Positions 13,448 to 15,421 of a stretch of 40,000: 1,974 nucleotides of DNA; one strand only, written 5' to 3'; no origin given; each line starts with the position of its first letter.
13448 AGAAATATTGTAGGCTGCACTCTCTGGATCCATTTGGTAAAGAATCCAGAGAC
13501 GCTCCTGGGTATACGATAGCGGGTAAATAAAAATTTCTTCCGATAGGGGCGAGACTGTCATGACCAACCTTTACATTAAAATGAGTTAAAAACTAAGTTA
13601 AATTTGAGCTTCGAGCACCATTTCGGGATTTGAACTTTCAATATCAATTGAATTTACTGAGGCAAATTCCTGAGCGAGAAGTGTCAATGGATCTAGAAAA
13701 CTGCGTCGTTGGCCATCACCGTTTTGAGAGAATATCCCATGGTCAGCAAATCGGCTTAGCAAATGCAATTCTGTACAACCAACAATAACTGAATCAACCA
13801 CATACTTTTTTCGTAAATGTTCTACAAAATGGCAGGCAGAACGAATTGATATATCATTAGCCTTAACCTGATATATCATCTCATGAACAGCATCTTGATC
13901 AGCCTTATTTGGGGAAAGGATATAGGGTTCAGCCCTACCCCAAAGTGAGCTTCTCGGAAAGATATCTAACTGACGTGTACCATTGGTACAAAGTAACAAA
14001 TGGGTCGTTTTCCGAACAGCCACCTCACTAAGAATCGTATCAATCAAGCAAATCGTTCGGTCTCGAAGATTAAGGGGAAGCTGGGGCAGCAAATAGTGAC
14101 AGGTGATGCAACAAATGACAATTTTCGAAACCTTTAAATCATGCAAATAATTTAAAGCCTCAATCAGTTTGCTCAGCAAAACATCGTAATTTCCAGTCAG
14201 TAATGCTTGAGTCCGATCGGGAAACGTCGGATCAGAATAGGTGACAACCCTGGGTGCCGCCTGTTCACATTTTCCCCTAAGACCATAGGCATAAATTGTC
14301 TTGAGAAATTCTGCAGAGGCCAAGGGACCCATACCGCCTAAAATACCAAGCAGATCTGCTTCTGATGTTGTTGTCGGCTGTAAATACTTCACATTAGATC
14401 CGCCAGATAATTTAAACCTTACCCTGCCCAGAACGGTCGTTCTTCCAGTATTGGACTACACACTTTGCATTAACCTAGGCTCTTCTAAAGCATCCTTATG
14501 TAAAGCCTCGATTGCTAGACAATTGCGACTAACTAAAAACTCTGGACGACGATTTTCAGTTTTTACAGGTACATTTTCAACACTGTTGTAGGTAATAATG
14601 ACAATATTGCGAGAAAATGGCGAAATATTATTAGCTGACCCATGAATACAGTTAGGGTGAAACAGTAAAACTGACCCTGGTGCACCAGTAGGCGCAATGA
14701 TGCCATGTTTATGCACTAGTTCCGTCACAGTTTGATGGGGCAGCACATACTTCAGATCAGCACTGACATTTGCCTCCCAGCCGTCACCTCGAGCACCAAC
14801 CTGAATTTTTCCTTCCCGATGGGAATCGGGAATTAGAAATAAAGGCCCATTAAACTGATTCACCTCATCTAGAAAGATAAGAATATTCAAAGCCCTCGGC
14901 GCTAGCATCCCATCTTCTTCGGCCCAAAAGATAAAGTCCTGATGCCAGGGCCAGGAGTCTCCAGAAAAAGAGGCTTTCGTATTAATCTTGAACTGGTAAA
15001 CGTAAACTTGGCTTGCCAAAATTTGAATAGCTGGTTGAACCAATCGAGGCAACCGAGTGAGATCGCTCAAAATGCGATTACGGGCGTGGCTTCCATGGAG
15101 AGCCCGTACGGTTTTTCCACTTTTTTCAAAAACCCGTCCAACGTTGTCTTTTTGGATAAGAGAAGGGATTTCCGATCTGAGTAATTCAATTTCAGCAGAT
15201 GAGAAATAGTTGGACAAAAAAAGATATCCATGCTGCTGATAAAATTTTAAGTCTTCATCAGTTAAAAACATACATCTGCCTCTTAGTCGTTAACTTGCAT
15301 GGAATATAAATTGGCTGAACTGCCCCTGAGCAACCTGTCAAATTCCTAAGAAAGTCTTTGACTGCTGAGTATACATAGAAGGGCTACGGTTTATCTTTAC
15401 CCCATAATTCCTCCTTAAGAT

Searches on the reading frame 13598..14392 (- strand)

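Call 7: search_protein_families(library=pfam, proteins=[window:13598-14392:-], max_evalue=0.001)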
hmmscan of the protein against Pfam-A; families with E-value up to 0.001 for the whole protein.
window:13598-14392:- (264 aa): 1 family
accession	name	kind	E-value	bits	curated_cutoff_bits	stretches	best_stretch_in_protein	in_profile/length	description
PF01177.27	Asp_Glu_race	-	1.8e-13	51.2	31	1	18-213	1-189/211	Asp/Glu/Hydantoin racemase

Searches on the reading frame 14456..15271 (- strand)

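Call 7: search_protein_families(library=pfam, proteins=[window:14456-15271:-], max_evalue=0.001)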
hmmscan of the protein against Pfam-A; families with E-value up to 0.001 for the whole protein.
window:14456-15271:- (271 aa): 1 family
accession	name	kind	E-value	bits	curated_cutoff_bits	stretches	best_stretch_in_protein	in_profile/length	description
PF05721.19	PhyH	-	1e-30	108.1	22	1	11-222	1-212/213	Phytanoyl-CoA dioxygenase (PhyH)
